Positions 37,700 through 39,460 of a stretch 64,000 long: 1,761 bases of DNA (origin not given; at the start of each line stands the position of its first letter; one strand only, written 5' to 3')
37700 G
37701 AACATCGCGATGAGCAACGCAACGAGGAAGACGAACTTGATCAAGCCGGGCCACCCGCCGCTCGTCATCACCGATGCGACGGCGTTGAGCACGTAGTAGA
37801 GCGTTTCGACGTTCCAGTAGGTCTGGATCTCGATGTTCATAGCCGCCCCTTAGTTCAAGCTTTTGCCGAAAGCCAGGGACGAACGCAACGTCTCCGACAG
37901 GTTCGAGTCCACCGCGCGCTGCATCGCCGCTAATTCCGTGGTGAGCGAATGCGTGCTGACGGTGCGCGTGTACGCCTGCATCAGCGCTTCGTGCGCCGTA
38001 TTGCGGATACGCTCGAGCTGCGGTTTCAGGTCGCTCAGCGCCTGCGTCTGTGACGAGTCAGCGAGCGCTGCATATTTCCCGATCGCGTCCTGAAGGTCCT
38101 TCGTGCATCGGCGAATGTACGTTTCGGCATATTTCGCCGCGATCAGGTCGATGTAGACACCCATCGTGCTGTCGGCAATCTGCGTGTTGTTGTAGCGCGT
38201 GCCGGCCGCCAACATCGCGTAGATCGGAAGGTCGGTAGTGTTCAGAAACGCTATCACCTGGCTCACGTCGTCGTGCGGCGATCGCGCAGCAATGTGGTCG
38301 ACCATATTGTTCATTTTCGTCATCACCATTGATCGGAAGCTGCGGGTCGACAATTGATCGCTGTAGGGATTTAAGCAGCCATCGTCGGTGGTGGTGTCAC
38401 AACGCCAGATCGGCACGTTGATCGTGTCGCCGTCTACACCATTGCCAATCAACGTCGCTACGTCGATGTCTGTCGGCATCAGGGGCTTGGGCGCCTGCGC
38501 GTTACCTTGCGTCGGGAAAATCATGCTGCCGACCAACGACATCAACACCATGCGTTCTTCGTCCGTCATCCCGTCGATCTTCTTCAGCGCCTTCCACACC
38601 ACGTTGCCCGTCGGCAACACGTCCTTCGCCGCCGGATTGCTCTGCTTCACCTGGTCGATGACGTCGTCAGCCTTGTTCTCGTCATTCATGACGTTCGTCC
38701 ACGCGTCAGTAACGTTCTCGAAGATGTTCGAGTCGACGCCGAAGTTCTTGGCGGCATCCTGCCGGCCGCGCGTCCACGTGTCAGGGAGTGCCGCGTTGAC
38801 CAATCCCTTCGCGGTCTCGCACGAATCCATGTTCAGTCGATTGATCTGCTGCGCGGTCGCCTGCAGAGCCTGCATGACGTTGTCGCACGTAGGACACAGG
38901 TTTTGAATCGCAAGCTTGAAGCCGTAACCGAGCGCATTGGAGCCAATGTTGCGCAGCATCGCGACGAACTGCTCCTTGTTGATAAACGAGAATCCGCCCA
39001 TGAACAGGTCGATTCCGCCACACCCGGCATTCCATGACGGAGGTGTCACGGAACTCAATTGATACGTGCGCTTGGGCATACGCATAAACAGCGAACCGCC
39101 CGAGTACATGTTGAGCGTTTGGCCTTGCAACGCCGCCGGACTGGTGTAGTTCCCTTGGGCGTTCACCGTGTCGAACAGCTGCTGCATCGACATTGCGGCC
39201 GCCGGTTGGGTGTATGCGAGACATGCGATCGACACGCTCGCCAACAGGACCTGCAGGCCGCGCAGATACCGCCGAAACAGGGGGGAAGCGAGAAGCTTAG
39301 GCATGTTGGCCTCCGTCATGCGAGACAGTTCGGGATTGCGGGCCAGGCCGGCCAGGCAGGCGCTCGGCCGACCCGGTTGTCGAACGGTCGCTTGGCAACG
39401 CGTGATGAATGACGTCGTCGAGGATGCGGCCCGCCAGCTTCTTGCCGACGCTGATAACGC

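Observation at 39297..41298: Three-gene translationally coupled cassette (unknown protein, HNH endonuclease, three-Cys DUF5131/Gp37-Gp68 protein) inserted between traF and traH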

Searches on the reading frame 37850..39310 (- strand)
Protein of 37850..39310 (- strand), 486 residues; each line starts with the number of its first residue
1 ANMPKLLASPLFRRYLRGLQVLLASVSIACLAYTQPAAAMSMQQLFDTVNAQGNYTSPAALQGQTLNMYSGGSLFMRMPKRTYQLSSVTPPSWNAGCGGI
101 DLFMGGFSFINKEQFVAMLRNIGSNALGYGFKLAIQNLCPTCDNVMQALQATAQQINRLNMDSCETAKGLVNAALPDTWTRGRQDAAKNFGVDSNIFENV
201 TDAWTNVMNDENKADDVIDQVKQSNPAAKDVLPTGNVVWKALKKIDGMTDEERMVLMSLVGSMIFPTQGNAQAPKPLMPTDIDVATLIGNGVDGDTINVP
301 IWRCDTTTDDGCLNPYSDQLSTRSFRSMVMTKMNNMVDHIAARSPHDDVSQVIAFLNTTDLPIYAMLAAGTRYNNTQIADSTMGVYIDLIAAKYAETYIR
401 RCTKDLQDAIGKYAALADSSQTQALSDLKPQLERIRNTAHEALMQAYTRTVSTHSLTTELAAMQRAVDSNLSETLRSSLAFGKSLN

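Call 4: search_protein_families(library=pfam, proteins=[window:37850-39310:-], max_evalue=0.01)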
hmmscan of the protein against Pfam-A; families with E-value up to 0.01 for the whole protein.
window:37850-39310:- (486 aa): 1 family
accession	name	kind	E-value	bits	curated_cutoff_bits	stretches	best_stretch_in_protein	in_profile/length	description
PF06122.16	TraH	-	1e-107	361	25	1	42-400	1-357/358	Conjugative relaxosome accessory transposon protein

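Call 5: search_protein_families(library=ncbifam, proteins=[window:37850-39310:-], max_evalue=0.01)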
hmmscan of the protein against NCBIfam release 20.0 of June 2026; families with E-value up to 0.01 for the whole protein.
window:37850-39310:- (486 aa): 1 family
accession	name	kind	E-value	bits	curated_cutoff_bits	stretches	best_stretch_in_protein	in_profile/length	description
NF010279.0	PRK13723.1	equivalog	8.9e-57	192.6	625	1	28-484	13-456/457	conjugal transfer pilus assembly protein TraH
